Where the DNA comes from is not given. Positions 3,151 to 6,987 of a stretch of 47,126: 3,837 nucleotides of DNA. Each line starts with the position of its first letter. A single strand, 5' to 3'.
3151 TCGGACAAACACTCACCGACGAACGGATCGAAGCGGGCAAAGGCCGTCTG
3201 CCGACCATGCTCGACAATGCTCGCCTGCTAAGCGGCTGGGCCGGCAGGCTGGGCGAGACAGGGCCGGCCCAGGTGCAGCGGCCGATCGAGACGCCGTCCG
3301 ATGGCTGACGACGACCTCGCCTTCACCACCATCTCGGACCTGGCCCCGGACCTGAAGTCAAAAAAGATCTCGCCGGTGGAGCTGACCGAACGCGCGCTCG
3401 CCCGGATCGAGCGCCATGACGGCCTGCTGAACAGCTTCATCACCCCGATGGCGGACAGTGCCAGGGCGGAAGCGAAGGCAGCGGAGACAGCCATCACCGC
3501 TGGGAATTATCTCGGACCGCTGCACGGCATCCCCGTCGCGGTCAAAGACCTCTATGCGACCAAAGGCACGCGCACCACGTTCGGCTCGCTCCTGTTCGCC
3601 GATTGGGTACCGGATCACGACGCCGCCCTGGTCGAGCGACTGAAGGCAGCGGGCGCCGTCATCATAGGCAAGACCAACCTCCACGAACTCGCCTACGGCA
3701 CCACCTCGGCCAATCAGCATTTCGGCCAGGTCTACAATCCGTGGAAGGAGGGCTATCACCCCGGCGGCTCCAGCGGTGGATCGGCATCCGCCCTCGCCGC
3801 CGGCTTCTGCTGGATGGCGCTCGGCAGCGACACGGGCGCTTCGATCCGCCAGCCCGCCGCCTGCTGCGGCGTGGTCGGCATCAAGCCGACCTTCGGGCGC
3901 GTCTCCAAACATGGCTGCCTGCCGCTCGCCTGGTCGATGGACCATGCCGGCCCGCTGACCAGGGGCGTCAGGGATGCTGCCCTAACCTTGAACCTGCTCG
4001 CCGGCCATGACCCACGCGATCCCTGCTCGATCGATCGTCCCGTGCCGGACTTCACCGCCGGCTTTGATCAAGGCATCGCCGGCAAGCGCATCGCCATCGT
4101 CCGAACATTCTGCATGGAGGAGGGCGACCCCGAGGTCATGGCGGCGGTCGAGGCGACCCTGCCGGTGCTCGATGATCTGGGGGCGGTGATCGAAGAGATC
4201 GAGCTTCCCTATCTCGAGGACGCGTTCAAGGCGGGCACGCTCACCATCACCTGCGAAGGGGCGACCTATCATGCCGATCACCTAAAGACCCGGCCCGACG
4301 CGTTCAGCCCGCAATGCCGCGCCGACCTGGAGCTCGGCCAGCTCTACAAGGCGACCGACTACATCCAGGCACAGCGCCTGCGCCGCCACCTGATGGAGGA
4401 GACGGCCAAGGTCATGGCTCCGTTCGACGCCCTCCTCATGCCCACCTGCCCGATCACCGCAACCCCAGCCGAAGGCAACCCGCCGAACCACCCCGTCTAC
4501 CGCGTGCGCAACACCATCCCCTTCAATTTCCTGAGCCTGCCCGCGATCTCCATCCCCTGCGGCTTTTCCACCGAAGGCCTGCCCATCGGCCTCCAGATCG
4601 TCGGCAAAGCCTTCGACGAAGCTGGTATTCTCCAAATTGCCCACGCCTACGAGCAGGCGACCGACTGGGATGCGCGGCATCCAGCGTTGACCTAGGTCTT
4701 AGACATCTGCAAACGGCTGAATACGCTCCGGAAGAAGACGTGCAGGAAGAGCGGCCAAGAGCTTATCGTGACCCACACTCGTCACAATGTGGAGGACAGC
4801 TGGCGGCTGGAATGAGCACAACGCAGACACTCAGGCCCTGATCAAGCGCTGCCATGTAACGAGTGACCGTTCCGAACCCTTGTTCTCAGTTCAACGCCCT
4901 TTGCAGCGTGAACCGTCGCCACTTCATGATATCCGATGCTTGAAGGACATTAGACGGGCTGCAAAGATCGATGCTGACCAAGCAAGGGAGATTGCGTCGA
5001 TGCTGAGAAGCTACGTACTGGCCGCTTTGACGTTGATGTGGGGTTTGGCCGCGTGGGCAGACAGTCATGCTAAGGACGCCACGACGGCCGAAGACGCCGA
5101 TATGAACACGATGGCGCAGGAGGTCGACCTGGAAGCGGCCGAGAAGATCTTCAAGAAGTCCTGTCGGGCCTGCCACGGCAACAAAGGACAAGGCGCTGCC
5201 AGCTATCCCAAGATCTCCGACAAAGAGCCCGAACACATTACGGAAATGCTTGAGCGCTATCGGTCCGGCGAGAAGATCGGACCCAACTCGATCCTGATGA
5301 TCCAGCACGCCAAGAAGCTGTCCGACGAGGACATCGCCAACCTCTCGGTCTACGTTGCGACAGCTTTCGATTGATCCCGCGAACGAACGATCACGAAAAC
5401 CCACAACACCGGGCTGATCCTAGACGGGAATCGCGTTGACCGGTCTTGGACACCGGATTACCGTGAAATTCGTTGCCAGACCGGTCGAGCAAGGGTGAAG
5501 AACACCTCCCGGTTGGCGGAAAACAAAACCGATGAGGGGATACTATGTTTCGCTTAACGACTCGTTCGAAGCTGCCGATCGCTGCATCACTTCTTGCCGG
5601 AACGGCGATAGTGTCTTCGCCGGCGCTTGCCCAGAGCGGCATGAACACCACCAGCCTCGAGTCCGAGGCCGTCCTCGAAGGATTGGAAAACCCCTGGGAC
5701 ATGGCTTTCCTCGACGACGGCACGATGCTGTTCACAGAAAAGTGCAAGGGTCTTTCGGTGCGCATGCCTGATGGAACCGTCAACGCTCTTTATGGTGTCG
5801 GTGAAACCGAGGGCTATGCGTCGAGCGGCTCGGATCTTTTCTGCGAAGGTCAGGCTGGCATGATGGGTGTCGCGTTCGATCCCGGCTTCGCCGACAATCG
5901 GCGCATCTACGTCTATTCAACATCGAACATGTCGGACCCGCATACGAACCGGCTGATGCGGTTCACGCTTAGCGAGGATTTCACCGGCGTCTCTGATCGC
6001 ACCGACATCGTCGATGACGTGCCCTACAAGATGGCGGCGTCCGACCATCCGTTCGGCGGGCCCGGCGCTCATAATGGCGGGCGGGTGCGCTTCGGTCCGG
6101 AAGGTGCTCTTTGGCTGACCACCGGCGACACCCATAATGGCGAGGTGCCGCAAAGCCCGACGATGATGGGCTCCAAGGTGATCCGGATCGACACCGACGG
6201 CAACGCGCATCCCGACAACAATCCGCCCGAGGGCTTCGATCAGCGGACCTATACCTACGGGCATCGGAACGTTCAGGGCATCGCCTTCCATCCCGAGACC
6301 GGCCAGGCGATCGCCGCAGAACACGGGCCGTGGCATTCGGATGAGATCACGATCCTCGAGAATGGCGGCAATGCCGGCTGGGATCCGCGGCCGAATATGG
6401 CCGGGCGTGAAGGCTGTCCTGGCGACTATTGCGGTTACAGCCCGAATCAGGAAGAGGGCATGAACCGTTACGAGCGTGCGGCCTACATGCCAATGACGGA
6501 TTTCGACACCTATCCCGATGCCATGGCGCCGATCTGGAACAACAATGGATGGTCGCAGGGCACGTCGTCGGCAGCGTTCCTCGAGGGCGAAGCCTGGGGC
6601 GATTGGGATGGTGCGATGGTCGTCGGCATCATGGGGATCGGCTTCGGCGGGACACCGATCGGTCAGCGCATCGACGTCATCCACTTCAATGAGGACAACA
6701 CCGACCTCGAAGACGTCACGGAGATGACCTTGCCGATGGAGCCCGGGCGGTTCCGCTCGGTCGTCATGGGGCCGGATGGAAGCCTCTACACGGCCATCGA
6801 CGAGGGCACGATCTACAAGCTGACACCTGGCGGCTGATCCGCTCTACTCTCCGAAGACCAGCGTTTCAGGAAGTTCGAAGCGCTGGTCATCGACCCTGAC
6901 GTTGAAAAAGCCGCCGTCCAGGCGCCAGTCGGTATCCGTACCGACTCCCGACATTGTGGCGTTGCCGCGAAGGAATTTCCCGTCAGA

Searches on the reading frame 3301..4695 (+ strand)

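Call 69: search_protein_families(library=pfam, proteins=[window:3301-4695:+], max_evalue=0.01)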
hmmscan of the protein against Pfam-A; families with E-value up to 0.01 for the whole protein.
window:3301-4695:+ (464 aa): 1 family
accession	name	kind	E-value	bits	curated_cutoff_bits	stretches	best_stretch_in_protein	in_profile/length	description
PF01425.27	Amidase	-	3.6e-123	412.3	27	1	27-444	1-445/445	Amidase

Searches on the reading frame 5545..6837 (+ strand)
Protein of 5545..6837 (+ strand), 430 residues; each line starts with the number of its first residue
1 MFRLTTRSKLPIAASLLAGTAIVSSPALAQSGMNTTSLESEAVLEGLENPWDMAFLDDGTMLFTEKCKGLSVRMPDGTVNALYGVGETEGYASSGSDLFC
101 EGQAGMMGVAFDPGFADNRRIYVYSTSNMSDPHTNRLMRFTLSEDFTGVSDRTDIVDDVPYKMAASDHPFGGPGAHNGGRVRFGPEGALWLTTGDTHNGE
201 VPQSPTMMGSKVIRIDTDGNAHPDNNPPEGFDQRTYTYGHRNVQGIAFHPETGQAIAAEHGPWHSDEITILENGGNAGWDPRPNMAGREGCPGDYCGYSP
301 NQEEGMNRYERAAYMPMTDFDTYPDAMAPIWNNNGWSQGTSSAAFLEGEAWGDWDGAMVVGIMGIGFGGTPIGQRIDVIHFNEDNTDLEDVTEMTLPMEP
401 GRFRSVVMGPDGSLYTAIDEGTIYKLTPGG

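Call 69: search_protein_families(library=pfam, proteins=[window:5545-6837:+], max_evalue=0.01)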
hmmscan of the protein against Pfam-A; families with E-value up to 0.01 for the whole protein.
window:5545-6837:+ (430 aa): 2 families
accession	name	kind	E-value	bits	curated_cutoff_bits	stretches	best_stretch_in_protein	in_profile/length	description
PF07995.17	GSDH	-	8e-59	200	25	1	47-423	1-330/332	Glucose / Sorbosone dehydrogenase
PF20067.5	SSL_N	-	0.0019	18.5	18.9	0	406-425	26-45/46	Strictosidine synthase-like, N-terminal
